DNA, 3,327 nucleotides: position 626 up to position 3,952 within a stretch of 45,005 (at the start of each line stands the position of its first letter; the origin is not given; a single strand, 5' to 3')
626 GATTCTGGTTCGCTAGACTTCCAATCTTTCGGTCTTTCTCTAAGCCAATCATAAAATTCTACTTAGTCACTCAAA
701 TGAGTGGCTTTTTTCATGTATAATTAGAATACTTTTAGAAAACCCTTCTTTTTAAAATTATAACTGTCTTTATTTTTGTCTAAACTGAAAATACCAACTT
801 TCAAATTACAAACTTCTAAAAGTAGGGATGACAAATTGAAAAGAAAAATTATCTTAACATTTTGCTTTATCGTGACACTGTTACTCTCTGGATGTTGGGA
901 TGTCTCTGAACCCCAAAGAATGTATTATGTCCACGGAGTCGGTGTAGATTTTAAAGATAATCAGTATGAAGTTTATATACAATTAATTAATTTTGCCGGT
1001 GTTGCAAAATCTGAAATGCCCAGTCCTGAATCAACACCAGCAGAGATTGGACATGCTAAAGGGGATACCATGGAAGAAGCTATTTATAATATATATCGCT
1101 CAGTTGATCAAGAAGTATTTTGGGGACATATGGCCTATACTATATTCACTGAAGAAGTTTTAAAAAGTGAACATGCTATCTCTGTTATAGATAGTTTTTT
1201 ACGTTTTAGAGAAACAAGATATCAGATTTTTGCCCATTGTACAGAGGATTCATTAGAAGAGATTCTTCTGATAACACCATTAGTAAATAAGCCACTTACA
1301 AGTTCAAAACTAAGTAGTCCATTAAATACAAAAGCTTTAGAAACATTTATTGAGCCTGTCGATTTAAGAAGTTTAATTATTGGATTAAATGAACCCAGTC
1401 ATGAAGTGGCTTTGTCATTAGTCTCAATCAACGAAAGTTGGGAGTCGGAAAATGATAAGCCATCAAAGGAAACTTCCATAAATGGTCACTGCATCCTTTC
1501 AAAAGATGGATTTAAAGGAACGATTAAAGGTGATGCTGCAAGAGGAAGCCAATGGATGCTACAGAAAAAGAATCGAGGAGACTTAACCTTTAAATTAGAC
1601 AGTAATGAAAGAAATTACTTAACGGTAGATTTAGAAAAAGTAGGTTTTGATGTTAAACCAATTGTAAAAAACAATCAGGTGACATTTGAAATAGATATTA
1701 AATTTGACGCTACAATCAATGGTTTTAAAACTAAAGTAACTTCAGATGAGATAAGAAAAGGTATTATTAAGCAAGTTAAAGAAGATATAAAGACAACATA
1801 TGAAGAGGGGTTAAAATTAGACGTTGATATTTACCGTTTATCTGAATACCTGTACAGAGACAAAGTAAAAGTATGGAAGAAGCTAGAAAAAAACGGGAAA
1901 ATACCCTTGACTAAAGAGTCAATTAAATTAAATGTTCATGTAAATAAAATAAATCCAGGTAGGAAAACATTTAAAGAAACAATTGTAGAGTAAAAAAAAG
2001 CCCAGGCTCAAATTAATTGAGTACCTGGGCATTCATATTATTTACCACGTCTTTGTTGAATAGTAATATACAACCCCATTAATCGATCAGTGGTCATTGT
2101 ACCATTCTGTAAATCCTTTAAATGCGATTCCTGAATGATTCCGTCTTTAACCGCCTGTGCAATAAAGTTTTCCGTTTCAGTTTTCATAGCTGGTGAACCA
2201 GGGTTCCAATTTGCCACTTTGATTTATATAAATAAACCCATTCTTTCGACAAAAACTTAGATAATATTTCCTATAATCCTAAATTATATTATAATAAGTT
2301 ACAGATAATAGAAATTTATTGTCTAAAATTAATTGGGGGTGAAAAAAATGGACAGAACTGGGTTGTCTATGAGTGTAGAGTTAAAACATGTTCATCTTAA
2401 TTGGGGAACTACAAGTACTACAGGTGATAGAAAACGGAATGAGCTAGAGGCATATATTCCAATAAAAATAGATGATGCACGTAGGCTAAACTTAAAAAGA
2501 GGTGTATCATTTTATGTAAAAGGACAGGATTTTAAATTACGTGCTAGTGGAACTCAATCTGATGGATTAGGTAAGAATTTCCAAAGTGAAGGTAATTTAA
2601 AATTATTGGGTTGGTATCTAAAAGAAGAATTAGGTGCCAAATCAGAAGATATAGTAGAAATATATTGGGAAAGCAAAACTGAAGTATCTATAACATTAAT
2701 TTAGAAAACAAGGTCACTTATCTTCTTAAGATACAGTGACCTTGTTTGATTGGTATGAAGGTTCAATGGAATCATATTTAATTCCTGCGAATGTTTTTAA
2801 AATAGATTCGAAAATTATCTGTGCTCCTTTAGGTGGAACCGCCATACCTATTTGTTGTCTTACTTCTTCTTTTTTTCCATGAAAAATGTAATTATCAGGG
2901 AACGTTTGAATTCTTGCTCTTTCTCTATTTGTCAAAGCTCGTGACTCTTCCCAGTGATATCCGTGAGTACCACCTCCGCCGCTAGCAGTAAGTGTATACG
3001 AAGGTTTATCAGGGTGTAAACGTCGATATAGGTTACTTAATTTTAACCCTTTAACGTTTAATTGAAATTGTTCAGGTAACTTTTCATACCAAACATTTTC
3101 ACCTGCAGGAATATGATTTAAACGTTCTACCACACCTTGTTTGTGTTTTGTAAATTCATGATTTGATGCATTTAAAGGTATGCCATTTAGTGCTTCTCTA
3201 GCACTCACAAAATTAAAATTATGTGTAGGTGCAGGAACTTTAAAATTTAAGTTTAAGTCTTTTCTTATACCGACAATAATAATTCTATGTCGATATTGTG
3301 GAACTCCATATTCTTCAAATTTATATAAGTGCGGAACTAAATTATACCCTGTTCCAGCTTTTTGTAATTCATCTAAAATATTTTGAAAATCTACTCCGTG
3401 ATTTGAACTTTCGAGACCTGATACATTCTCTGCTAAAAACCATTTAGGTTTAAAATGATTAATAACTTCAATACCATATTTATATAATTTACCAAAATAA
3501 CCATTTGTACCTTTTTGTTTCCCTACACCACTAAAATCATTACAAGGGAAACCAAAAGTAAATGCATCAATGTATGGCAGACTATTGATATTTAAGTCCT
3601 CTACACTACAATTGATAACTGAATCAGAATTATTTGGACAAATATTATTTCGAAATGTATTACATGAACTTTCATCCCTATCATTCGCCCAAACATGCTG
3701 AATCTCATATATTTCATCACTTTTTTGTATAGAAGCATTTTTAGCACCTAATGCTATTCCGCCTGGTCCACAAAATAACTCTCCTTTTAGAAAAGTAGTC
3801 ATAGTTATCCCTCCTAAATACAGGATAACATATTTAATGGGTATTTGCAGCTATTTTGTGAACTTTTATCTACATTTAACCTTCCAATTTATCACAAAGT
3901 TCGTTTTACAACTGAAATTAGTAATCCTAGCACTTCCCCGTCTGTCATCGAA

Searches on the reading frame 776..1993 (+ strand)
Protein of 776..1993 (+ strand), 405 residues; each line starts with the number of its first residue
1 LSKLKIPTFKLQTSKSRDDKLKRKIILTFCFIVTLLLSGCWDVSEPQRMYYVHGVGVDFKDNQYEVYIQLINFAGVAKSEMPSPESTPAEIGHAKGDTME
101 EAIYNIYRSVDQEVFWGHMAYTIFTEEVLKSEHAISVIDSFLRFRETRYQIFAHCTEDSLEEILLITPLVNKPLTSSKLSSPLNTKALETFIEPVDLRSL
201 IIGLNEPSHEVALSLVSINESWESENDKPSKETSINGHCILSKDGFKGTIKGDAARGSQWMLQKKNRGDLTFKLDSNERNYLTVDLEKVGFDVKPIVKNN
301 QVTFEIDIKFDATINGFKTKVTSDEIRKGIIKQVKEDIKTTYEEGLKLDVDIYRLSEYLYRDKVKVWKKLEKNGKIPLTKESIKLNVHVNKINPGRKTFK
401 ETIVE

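Call 46: search_protein_families(library=pfam, proteins=[window:776-1993:+], max_evalue=0.00001)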
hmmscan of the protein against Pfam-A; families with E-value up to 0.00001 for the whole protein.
window:776-1993:+ (405 aa): 2 families
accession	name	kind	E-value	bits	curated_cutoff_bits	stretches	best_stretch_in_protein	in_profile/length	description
PF25198.1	Spore_GerAC_N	-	3.1e-30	105.7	27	1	43-217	2-175/176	Spore germination protein N-terminal domain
PF05504.16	Spore_GerAC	-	3.3e-17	63.6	23.6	1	237-389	2-159/167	Spore germination B3/ GerAC like, C-terminal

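Call 52: list_cluster_members(proteins=[window:776-1993:+, window:43588-44778:+, window:14338-15192:-, window:2726-3802:-])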
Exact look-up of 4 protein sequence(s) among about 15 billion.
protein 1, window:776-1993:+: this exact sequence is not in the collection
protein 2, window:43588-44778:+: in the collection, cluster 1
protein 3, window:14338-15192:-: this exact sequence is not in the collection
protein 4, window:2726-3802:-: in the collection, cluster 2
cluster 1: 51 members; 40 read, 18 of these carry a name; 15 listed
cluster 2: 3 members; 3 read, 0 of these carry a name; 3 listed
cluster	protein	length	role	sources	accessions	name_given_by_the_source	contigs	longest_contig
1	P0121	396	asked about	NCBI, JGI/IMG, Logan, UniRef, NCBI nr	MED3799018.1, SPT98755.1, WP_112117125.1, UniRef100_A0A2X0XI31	tyrosine-type recombinase/integrase [Lysinibacillus capsici] | Integrase family protein n=1 Tax=Lysinibacillus capsici TaxID=2115968 ... | site-specific integrase [Lysinibacillus capsici]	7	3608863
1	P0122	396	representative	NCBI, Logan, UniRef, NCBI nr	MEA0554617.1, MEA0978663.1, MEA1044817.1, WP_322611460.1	site-specific integrase [Lysinibacillus irui] | Site-specific integrase n=1 Tax=Lysinibacillus irui TaxID=2998077 RepID=A0ABU5NRK1_9BACI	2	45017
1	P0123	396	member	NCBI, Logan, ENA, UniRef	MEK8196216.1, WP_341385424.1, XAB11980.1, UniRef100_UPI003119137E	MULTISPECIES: tyrosine-type recombinase/integrase [unclassified Lysinibacillus] | tyrosine-type recombinase/integrase n=1 Tax=unclassified Lysinibacillus TaxID=2636778 ...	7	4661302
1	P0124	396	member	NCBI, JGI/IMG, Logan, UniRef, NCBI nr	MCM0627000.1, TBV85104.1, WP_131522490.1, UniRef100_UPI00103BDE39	site-specific integrase [Lysinibacillus sp. OL1_EC] | tyrosine-type recombinase/integrase n=1 Tax=unclassified Lysinibacillus TaxID=2636778 ... | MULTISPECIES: site-specific integrase [unclassified Lysinibacillus]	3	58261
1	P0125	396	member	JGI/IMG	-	integrase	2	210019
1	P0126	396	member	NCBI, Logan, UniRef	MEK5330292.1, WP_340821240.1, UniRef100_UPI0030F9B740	tyrosine-type recombinase/integrase [Lysinibacillus sp. FSL W8-0992] | tyrosine-type recombinase/integrase n=1 Tax=Lysinibacillus sp. FSL W8-0992 TaxID=2954643 ...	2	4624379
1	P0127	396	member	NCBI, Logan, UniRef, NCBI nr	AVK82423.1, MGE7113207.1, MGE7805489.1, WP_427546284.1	tyrosine-type recombinase/integrase [Lysinibacillus sp. NPDC047702] | tyrosine-type recombinase/integrase n=1 Tax=unclassified Lysinibacillus TaxID=2636778 ... | site-specific integrase [Lysinibacillus sp. B2A1]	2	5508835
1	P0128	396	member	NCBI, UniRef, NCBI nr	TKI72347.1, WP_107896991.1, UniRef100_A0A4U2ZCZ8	site-specific integrase [Lysinibacillus mangiferihumi] | Site-specific integrase n=1 Tax=Lysinibacillus mangiferihumi TaxID=1130819 ...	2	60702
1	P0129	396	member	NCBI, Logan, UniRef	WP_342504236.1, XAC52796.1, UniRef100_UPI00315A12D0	site-specific integrase [Lysinibacillus sp. FSL L8-0126] | tyrosine-type recombinase/integrase n=1 Tax=Lysinibacillus sp. FSL L8-0126 TaxID=2921515 ...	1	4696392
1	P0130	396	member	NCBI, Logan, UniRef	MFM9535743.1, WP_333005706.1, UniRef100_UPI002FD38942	site-specific integrase [Lysinibacillus sp. IITD104] | tyrosine-type recombinase/integrase n=1 Tax=Lysinibacillus sp. IITD104 TaxID=3116650 ...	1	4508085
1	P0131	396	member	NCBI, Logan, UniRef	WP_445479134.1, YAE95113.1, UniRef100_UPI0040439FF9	tyrosine-type recombinase/integrase [Lysinibacillus irui] | tyrosine-type recombinase/integrase n=1 Tax=Lysinibacillus irui TaxID=2998077 ...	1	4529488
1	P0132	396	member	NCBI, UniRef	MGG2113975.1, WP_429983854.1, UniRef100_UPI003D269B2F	site-specific integrase [Lysinibacillus pakistanensis] | tyrosine-type recombinase/integrase n=1 Tax=Lysinibacillus pakistanensis TaxID=759811 ...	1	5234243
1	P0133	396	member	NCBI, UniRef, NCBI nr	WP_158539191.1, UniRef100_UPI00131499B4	tyrosine-type recombinase/integrase [Lysinibacillus capsici] | tyrosine-type recombinase/integrase n=1 Tax=Lysinibacillus capsici TaxID=2115968 ... | site-specific integrase [Lysinibacillus capsici]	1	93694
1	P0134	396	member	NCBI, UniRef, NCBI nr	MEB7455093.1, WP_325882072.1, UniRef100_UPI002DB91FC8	tyrosine-type recombinase/integrase [Lysinibacillus sphaericus] | tyrosine-type recombinase/integrase n=1 Tax=Lysinibacillus sphaericus TaxID=1421 ... | site-specific integrase [Lysinibacillus sphaericus]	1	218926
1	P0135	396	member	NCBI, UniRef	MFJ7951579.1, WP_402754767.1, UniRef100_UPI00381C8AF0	tyrosine-type recombinase/integrase [Lysinibacillus sp. NPDC096418] | tyrosine-type recombinase/integrase n=1 Tax=Lysinibacillus sp. NPDC096418 TaxID=3364138 ...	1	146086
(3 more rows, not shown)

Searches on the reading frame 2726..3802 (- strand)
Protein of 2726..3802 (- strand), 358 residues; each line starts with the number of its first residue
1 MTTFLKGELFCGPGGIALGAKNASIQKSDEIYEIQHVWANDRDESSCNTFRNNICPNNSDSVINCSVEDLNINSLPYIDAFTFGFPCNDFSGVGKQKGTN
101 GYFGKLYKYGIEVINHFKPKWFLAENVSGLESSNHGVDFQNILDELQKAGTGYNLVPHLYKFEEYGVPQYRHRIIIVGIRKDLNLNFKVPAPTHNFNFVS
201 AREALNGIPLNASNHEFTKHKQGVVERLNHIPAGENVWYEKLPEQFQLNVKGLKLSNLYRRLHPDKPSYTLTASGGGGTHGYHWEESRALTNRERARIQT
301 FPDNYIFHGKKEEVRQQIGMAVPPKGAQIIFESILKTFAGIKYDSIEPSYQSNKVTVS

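Call 46: search_protein_families(library=pfam, proteins=[window:2726-3802:-], max_evalue=0.00001)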
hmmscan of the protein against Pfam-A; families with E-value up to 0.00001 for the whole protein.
window:2726-3802:- (358 aa): 1 family
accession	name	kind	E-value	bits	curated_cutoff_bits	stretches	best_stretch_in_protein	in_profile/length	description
PF00145.23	DNA_methylase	-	7e-73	246.3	22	1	8-336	5-324/324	C-5 cytosine-specific DNA methylase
